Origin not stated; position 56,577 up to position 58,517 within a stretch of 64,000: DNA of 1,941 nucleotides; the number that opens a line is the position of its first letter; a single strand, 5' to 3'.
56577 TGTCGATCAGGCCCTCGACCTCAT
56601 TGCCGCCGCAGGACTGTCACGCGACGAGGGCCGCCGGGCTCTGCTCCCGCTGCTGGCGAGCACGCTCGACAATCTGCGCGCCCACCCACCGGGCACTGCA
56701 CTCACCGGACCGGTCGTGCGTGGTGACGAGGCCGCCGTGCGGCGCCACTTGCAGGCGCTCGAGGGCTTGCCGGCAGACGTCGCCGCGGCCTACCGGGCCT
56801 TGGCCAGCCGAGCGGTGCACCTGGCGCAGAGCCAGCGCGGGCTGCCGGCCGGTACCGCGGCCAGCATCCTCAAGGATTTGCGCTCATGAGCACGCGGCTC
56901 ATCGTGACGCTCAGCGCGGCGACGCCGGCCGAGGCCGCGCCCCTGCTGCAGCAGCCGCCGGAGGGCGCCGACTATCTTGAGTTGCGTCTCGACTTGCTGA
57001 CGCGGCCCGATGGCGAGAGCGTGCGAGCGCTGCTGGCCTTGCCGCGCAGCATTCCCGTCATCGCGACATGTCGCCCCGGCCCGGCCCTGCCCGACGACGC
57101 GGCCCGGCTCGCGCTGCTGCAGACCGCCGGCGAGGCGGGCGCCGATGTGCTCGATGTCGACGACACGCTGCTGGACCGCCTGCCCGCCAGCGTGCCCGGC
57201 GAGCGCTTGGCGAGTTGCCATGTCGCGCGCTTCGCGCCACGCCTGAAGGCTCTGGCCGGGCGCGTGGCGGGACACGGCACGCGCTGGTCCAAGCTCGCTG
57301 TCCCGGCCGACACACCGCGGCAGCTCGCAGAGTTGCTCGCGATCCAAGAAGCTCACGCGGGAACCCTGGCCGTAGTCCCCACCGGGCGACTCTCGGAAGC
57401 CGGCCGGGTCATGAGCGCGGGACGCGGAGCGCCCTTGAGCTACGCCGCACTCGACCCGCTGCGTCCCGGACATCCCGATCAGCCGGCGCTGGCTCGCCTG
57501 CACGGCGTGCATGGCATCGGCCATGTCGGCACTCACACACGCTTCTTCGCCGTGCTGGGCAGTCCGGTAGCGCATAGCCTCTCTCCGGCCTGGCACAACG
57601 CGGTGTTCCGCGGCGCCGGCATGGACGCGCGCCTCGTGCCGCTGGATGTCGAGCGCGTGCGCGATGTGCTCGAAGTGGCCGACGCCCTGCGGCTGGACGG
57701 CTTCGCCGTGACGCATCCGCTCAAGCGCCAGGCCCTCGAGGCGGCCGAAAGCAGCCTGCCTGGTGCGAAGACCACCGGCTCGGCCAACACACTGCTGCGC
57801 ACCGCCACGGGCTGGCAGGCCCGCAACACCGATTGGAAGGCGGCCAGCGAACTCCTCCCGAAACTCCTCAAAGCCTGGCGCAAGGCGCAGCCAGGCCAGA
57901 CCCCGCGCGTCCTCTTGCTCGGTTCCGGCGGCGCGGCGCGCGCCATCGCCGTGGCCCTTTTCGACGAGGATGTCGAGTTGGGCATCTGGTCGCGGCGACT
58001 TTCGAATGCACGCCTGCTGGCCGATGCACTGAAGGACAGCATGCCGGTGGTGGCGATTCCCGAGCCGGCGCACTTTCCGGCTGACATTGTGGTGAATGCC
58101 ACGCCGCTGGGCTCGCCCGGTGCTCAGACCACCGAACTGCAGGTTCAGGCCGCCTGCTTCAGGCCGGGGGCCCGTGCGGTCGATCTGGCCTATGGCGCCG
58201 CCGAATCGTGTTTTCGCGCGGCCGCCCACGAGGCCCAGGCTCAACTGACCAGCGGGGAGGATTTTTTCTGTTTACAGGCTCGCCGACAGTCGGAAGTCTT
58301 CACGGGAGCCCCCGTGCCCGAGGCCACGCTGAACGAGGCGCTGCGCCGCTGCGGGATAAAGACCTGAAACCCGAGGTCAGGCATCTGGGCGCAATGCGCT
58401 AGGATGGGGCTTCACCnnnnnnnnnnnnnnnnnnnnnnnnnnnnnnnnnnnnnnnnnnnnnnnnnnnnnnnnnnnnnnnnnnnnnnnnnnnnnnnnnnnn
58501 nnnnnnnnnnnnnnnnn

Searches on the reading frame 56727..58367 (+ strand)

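Call 35: search_protein_families(library=pfam, proteins=[window:56727-58367:+], max_evalue=0.0001)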
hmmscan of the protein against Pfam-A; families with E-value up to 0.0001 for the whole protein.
window:56727-58367:+ (546 aa): 2 families
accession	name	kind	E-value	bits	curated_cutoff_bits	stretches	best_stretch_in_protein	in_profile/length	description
PF08501.16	Shikimate_dh_N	-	5.9e-17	62.1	27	1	276-356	1-83/83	Shikimate dehydrogenase substrate binding domain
PF01487.21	DHquinase_I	-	2.4e-11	44.6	22.2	1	78-258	21-226/230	Type I 3-dehydroquinase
